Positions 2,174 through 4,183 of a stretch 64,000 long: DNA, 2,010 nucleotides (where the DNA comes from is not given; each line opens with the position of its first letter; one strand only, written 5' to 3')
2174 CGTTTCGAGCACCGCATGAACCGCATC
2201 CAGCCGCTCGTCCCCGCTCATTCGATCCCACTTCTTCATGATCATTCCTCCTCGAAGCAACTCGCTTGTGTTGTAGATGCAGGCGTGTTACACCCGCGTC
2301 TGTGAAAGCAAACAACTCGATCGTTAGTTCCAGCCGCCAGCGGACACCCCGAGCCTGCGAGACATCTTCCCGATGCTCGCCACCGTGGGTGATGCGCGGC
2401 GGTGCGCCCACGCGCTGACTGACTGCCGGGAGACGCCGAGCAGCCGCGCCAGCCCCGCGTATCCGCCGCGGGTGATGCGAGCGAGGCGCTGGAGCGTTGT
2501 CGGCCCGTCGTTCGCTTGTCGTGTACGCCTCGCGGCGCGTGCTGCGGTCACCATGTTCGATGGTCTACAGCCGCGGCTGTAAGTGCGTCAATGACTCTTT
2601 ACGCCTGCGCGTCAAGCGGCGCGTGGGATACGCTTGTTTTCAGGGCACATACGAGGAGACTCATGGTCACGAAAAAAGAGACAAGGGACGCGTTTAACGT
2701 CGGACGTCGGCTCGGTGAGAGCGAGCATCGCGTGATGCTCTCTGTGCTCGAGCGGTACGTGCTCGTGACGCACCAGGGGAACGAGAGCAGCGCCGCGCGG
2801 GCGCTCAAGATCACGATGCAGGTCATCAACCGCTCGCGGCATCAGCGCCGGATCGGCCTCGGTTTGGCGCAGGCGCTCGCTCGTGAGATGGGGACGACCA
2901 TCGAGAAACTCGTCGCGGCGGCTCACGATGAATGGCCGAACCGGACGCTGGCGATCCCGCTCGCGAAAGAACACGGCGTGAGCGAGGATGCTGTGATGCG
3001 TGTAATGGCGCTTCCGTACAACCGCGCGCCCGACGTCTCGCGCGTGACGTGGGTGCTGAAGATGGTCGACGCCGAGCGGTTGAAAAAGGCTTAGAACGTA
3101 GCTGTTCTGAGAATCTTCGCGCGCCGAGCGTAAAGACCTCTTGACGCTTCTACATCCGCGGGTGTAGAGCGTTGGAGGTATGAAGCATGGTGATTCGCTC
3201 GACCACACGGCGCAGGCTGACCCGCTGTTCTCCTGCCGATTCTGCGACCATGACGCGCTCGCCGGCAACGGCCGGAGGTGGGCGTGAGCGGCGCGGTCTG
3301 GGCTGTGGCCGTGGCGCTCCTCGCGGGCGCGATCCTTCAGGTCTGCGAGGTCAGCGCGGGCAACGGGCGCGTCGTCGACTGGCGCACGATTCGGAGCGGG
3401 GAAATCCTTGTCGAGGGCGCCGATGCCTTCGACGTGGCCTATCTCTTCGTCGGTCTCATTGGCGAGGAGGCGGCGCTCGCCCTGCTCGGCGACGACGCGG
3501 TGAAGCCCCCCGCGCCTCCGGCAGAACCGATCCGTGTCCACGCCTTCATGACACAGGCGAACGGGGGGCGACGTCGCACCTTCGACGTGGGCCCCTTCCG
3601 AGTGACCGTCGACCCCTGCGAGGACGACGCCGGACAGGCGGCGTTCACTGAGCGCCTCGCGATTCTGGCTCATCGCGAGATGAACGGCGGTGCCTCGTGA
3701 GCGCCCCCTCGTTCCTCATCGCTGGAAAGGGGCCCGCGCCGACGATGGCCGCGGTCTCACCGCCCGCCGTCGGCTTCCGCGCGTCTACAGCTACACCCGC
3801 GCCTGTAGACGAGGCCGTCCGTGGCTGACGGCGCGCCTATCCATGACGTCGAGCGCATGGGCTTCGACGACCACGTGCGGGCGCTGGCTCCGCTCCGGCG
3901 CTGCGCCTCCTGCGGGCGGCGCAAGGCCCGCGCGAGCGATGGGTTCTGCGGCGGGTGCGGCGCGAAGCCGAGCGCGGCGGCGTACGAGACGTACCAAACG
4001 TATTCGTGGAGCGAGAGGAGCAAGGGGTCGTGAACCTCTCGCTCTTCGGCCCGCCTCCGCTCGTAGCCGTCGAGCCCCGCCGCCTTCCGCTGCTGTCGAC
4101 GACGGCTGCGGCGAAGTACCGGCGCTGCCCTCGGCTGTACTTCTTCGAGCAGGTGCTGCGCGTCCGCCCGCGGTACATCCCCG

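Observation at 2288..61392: Genome-wide 18-bp palindromic operator network (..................), including intragenic copies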

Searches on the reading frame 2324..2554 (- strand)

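Call 13: search_protein_families(library=pfam, proteins=[window:2324-2554:-], max_evalue=0.01)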
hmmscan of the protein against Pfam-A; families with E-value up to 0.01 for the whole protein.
window:2324-2554:- (76 aa): 4 families
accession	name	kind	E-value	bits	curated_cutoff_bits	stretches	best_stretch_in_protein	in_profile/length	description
PF01381.28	HTH_3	-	1.2e-07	32.1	23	1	35-72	15-52/55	Helix-turn-helix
PF15943.11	YdaS_toxin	-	1.3e-05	25.4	30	1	28-53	7-33/65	Bacterial toxin YdaS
PF14549.12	P22_Cro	-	0.0051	17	30.2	0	30-50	10-30/60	DNA-binding transcriptional regulator Cro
PF07022.19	Phage_CI_repr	-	0.0078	17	22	0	35-56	18-39/65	Bacteriophage CI repressor helix-turn-helix domain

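Call 54: search_protein_families(library=phrogs, proteins=[window:2324-2554:-], max_evalue=0.001)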
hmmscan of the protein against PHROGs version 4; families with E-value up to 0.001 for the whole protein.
window:2324-2554:- (76 aa): 3 families
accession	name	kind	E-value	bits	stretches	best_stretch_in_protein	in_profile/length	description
phrog_2328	-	transcription regulation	0.00018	22.3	1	34-71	33-70/128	transcriptional repressor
phrog_664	-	DNA, RNA and nucleotide metabolism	0.00026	21.9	1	2-62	69-133/210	DNA binding protein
phrog_35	-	transcription regulation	0.00058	21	1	20-57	77-114/181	transcriptional repressor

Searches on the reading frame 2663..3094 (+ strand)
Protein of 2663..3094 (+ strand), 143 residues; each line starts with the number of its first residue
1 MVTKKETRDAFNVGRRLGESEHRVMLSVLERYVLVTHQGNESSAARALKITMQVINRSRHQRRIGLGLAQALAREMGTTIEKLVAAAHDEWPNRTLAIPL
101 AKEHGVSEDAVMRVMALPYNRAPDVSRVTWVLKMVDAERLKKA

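Call 13: search_protein_families(library=pfam, proteins=[window:2663-3094:+], max_evalue=0.01)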
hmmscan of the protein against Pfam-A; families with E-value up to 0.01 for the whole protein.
window:2663-3094:+ (143 aa): 1 family
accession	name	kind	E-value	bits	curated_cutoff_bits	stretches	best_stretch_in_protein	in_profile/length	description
PF14549.12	P22_Cro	-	0.0015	18.7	30.2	0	34-55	5-26/60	DNA-binding transcriptional regulator Cro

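Call 21: find_related_loci(query=window:2663-3094:+, collection=viral_contigs, flank=10000)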
Query window:2663-3094:+ (143 aa) in viral_contigs; peptide patterns used: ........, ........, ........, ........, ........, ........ (x = any residue, [..] = any of these).
6 stretches matched a pattern, but none encodes a relative of the query by tblastn (E <= 1e-3).

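Call 23: find_related_loci(query=window:2663-3094:+, collection=genome_contigs, flank=10000)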
Query window:2663-3094:+ (143 aa) in genome_contigs; peptide patterns used: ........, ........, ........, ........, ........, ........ (x = any residue, [..] = any of these).
67 stretches matched a pattern, but none encodes a relative of the query by tblastn (E <= 1e-3).

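Call 24: find_homologous_proteins(query=window:2663-3094:+)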
Query window:2663-3094:+ (143 aa): 3 proteins with E <= 0.001 among 78 candidates.
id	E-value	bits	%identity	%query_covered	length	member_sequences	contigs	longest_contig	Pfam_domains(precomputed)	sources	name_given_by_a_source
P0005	3.2e-85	300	100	100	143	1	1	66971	-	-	-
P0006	2.0e-61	224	73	99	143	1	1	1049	-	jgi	jgi:hypothetical protein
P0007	1.5e-30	124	47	94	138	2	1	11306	-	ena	-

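Call 25: find_encoding_contigs(protein=P0007, flank=10000)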
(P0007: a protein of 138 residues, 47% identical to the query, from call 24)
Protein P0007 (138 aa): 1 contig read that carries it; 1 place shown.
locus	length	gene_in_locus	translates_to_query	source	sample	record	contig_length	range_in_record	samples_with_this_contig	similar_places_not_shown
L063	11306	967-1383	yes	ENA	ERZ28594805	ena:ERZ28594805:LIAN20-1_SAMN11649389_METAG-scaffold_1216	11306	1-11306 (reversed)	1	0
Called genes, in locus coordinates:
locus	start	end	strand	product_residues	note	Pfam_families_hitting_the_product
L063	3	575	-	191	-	?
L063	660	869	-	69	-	-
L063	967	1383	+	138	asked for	-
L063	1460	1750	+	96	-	-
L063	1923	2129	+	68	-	-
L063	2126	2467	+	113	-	-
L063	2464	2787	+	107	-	-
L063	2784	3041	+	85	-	-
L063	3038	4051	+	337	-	PF12705:PDDEXK_1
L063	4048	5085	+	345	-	PF13479:AAA_24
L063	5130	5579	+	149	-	-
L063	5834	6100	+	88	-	-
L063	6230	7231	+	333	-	PF07505:DUF5131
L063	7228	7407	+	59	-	-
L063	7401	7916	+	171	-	PF22751:DUF488-N3a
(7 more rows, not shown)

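Call 26: find_encoding_contigs(protein=P0006, flank=10000)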
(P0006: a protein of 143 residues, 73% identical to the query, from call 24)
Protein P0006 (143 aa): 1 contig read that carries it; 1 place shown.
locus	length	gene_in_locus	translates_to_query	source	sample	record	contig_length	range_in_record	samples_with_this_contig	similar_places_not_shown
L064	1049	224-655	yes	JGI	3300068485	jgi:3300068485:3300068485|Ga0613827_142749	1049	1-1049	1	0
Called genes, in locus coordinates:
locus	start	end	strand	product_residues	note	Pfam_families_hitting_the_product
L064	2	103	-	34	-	?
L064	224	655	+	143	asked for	-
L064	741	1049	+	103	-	?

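Call 49: search_protein_representatives(alignment_id=A1)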
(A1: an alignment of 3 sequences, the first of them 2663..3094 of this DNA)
Query: 3 sequences, 143 profile positions. Proteins with E-value up to 0.001 (for the whole library): 53; up to 1e-10: 6; up to 1e-30: 3. The best 53 are listed.
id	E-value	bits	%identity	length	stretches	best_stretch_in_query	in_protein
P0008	6.8e-45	168.5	-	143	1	7-142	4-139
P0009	7.0e-45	168.4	-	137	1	1-137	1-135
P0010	4.3e-37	143.2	-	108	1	39-141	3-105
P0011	2.7e-16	75.8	-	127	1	13-134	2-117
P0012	4.4e-12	62.1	-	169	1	14-96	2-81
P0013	6.1e-11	58.4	-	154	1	16-134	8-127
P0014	1.7e-09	53.7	-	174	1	17-110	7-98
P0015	3.4e-09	52.7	-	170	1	7-122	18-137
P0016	3.0e-08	49.7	-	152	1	17-131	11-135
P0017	5.7e-08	48.8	-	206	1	38-140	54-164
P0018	7.8e-08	48.3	-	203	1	27-140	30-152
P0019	1.3e-07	47.6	-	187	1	19-142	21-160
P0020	2.3e-07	46.8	-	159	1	35-134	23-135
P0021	2.9e-07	46.5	-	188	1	15-134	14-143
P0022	4.4e-07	45.9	-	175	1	14-130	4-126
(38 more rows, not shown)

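Call 53: search_protein_families(alignment_id=A2, library=pfam, max_evalue=0.01)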
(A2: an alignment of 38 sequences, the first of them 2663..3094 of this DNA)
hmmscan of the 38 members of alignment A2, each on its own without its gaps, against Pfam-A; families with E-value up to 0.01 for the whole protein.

A. member 1, window:2663-3094:+ (143 aa): 1 family
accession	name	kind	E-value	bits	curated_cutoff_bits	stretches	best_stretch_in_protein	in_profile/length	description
PF14549.12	P22_Cro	-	0.0015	18.7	30.2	0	34-55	5-26/60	DNA-binding transcriptional regulator Cro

B. families by the number of members that match (of 38 scanned): 29 families (the first 25 are shown)
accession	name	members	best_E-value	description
PF01381.28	HTH_3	23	1.3e-10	Helix-turn-helix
PF13560.12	HTH_31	16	1.4e-06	Helix-turn-helix domain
PF15943.11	YdaS_toxin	16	8.2e-06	Bacterial toxin YdaS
PF00126.33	HTH_1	7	6.3e-05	Bacterial regulatory helix-turn-helix protein, lysR family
PF02954.25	HTH_8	6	2.6e-05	Bacterial regulatory protein, Fis family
PF13443.12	HTH_26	4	1.1e-07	Cro/C1-type HTH DNA-binding domain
PF14549.12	P22_Cro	4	0.00052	DNA-binding transcriptional regulator Cro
PF18024.7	HTH_50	3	0.0025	Helix-turn-helix domain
PF22083.2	I-HmuI_NUMOD-like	2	6.4e-05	DNA endonuclease I-HmuI-like, NUMOD-like domain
PF13744.12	HTH_37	2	9.4e-05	Helix-turn-helix domain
PF12802.13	MarR_2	2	0.001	MarR family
PF04967.18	HTH_10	2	0.003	HTH DNA binding domain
PF13404.12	HTH_AsnC-type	2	0.0039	AsnC-type helix-turn-helix domain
PF13693.12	HTH_35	2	0.0042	Winged helix-turn-helix DNA-binding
PF07022.19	Phage_CI_repr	2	0.0045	Bacteriophage CI repressor helix-turn-helix domain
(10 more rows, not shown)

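Call 54: search_protein_families(library=phrogs, proteins=[window:2663-3094:+], max_evalue=0.001)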
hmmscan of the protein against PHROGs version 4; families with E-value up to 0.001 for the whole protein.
window:2663-3094:+ (143 aa): 0 families

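Call 56: predict_structure(alignment_id=A2)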
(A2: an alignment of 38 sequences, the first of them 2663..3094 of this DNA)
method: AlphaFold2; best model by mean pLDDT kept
length: 143 residues; sequences in the alignment: 38
mean_pLDDT: 93.5   pTM: 0.80
mean pLDDT of the five models: 93.5, 93.5, 92.9, 92.4, 92.3
residues with pLDDT >= 90: 126; 70-90: 4; 50-70: 13; < 50: 0
segments of 3 or more residues with pLDDT < 50: none
pLDDT, mean of each block of 10 residues (from residue 1): 60 78 98 98 98 98 97 97 97 98 98 97 98 98 88
secondary structure, 60 per line:
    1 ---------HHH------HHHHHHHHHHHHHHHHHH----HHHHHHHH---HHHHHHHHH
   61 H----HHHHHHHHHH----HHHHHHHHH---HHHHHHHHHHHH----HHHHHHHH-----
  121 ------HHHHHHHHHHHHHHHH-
elements in order: H19-36 H41-48 H52-61 H66-75 H80-88 H92-103 H108-115 H127-142

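Call 58: fold_search(model_id=the predicted structure, library=pdb)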
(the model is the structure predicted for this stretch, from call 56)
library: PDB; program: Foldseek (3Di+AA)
matches with E <= 10: 309; with E <= 0.001: 0
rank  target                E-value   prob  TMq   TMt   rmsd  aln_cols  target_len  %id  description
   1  6jq1_B                3.8e-02  0.99  0.36  0.39   9.5       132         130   14  Crystal Structure of DdrO from Deinococcus geothermalis (released 2019-08-28)
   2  6jq1_A                4.9e-02  0.99  0.37  0.40   9.3       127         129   14  Crystal Structure of DdrO from Deinococcus geothermalis (released 2019-08-28)
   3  3f51_A                2.2e-01  0.98  0.36  0.50   7.2        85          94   10  Crystal Structure of the clp gene regulator ClgR from Corynebacterium glutamicum (released 2008-11-18)
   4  6rnx_B                2.4e-01  0.90  0.38  0.42   9.3       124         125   14  Crystal structure of the essential repressor DdrO from radiation-resistant Deinococcus bacteria (Deinococcus deserti) (released 2019-10-09)
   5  3vk0_B                2.6e-01  0.98  0.36  0.53   6.6        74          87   16  Crystal Structure of hypothetical transcription factor NHTF from Neisseria (released 2012-03-14)
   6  5woq_B                2.6e-01  0.97  0.37  0.55   6.0        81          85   15  Crystal structure of an XRE family protein transcriptional regulator from Mycobacterium smegmatis (released 2017-08-16)
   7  6h4c_D                2.6e-01  0.82  0.39  0.38   7.3       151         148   10  A polyamorous repressor: deciphering the evolutionary strategy used by the phage-inducible chromosomal islands to spre (released 2019-08-28)
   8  3f51_D                3.1e-01  0.94  0.36  0.50   8.1        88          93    8  Crystal Structure of the clp gene regulator ClgR from Corynebacterium glutamicum (released 2008-11-18)
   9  5d50_K                3.2e-01  0.87  0.40  0.35  15.4       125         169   12  Crystal structure of Rep-Ant complex from Salmonella-temperate phage (released 2016-04-27)
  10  7dlv_E                3.2e-01  0.77  0.38  0.39   6.6       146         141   10  shrimp dUTPase in complex with Stl (released 2021-12-01)
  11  6h4c_F                3.6e-01  0.80  0.40  0.40   6.6       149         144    9  A polyamorous repressor: deciphering the evolutionary strategy used by the phage-inducible chromosomal islands to spre (released 2019-08-28)
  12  6h4c_H                3.6e-01  0.77  0.39  0.38   7.1       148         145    9  A polyamorous repressor: deciphering the evolutionary strategy used by the phage-inducible chromosomal islands to spre (released 2019-08-28)
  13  6h49                  3.6e-01  0.77  0.38  0.37   6.9       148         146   10  A polyamorous repressor: deciphering the evolutionary strategy used by the phage-inducible chromosomal islands to spread (released 2019-08-28)
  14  8p8o_J                3.6e-01  0.69  0.35  0.36  10.3       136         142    8  M. tuberculosis dUTPase - Stl1-159 (StlNT) complex structure (released 2024-11-27)
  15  5d4z_1                4.0e-01  0.99  0.34  0.44   2.9        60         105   22  Crystal structure of Repressor from Salmonella-temperate phage (released 2016-04-27)
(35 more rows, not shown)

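Call 60: find_related_loci(query=A1, collection=genome_contigs, flank=10000)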
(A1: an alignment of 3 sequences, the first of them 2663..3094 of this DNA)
Query A1 (143 aa) in genome_contigs; peptide patterns used: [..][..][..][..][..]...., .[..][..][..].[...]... (x = any residue, [..] = any of these).
73 stretches matched a pattern, but none encodes a relative of the query by tblastn (E <= 1e-3).

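Call 61: find_related_loci(query=A1, collection=metagenome_contigs, flank=10000)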
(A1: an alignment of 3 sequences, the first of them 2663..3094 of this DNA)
Query A1 (143 aa) in metagenome_contigs; peptide patterns used: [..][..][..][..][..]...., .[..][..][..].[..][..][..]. (x = any residue, [..] = any of these).
598 stretches matched a pattern, but none encodes a relative of the query by tblastn (E <= 1e-3).

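Call 62: find_encoding_contigs(protein=P0008, flank=10000, max_places=4)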
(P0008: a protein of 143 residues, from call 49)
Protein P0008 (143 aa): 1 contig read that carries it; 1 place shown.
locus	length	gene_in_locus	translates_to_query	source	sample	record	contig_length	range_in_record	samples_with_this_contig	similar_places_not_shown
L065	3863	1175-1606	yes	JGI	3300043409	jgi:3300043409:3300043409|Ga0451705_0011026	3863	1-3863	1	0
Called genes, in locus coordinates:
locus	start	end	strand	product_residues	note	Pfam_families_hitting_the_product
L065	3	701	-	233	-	?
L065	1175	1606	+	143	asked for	-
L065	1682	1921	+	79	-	-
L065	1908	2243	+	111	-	-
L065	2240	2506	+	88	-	-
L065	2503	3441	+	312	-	PF12705:PDDEXK_1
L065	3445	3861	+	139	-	?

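Call 63: find_encoding_contigs(protein=P0009, flank=10000, max_places=4)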
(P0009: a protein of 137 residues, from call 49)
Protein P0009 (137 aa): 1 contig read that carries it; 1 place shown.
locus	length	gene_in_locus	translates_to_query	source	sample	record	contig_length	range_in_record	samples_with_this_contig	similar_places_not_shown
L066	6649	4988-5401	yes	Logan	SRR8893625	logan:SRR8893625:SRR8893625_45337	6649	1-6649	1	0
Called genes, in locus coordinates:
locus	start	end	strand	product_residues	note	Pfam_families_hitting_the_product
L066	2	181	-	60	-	?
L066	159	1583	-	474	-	PF00270:DEAD, PF04851:ResIII, PF00271:Helicase_C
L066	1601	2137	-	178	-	-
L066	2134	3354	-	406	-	-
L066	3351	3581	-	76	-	-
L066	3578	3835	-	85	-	-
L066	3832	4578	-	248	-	-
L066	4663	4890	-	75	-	PF01381:HTH_3 (weak)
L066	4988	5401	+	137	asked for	-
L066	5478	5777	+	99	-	-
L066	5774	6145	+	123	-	-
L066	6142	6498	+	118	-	-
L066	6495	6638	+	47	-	-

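Call 64: find_encoding_contigs(protein=P0010, flank=10000, max_places=4)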
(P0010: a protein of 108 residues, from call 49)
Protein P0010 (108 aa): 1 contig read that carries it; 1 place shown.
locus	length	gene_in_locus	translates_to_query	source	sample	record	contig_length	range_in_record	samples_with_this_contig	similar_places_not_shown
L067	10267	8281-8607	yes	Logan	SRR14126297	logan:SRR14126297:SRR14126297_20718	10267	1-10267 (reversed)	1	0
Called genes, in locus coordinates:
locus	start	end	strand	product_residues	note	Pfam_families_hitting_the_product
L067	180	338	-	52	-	-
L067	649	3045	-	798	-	PF09250:Prim-Pol, PF05272:VapE-like_dom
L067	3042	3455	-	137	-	-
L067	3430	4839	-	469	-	PF00270:DEAD, PF04851:ResIII, PF00271:Helicase_C (weak)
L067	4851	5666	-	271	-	-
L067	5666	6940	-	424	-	-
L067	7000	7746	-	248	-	-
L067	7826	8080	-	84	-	PF01381:HTH_3 (weak)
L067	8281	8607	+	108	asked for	-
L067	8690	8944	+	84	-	-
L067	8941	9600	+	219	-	-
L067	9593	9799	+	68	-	-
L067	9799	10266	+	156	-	?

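Call 65: find_encoding_contigs(protein=P0011, flank=10000, max_places=4)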
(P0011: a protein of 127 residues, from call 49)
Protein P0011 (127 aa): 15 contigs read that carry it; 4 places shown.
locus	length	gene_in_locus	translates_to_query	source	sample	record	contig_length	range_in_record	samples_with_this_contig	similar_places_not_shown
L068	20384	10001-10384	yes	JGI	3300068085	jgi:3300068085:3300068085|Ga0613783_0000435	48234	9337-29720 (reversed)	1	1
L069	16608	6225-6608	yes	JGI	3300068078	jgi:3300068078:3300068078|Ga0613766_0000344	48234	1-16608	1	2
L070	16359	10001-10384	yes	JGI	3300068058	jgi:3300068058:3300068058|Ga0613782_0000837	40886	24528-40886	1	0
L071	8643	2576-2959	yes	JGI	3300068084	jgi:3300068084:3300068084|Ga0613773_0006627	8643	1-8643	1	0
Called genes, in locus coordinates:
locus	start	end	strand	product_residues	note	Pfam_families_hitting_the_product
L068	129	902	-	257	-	PF00239:Resolvase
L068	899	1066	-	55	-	-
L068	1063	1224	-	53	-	-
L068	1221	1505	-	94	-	-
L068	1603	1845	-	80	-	PF01381:HTH_3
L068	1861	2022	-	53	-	-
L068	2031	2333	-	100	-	-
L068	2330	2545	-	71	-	-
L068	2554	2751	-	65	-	-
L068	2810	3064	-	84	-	-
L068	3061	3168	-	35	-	-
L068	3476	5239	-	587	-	-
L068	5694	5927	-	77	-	-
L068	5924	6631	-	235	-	-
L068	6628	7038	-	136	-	PF08774:VRR_NUC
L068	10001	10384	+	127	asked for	-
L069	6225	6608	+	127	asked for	-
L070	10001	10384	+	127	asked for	-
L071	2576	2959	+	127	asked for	-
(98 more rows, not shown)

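Call 89: find_encoding_contigs(protein=P0012, flank=10000, max_places=3)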
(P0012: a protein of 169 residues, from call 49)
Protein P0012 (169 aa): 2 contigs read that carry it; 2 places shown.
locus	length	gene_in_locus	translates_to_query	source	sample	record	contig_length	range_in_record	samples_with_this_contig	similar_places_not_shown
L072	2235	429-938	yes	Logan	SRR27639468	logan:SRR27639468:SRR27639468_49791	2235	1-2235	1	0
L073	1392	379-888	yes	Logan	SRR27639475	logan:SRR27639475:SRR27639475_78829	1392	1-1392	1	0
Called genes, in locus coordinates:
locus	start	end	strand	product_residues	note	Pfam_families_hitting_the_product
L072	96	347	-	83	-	PF13560:HTH_31 (weak), PF01381:HTH_3, PF15943:YdaS_toxin (weak)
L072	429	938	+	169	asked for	-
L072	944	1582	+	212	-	PF06114:Peptidase_M78 (weak)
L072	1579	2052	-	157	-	-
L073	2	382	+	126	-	?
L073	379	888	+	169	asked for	-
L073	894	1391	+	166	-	?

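Call 90: find_encoding_contigs(protein=P0013, flank=10000, max_places=3)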
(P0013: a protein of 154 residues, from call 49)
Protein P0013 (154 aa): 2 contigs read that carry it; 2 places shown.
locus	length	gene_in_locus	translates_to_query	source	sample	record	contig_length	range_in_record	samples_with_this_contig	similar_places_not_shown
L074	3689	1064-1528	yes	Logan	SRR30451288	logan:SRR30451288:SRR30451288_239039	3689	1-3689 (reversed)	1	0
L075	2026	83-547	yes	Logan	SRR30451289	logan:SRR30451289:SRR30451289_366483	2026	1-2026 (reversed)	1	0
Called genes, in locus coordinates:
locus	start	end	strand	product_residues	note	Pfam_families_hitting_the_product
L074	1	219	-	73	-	?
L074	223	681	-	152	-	-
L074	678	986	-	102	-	-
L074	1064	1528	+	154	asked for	PF01381:HTH_3 (weak)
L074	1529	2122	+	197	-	PF06114:Peptidase_M78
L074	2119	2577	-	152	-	PF12869:tRNA_anti-like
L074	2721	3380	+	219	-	-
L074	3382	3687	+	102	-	?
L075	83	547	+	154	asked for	PF01381:HTH_3 (weak)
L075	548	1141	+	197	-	PF06114:Peptidase_M78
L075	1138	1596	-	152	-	PF12869:tRNA_anti-like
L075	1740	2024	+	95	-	?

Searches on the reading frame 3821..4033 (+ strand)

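Call 54: search_protein_families(library=phrogs, proteins=[window:3821-4033:+], max_evalue=0.001)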
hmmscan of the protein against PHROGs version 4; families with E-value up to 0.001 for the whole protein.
window:3821-4033:+ (70 aa): 0 families

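Call 68: search_protein_families(library=pfam, proteins=[window:3821-4033:+], max_evalue=0.01)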
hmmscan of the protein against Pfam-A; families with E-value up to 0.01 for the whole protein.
window:3821-4033:+ (70 aa): 1 family
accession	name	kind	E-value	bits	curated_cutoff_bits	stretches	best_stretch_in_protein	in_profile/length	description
PF12773.13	DZR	-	0.0072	16.9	27.3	1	25-47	24-45/45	Double zinc ribbon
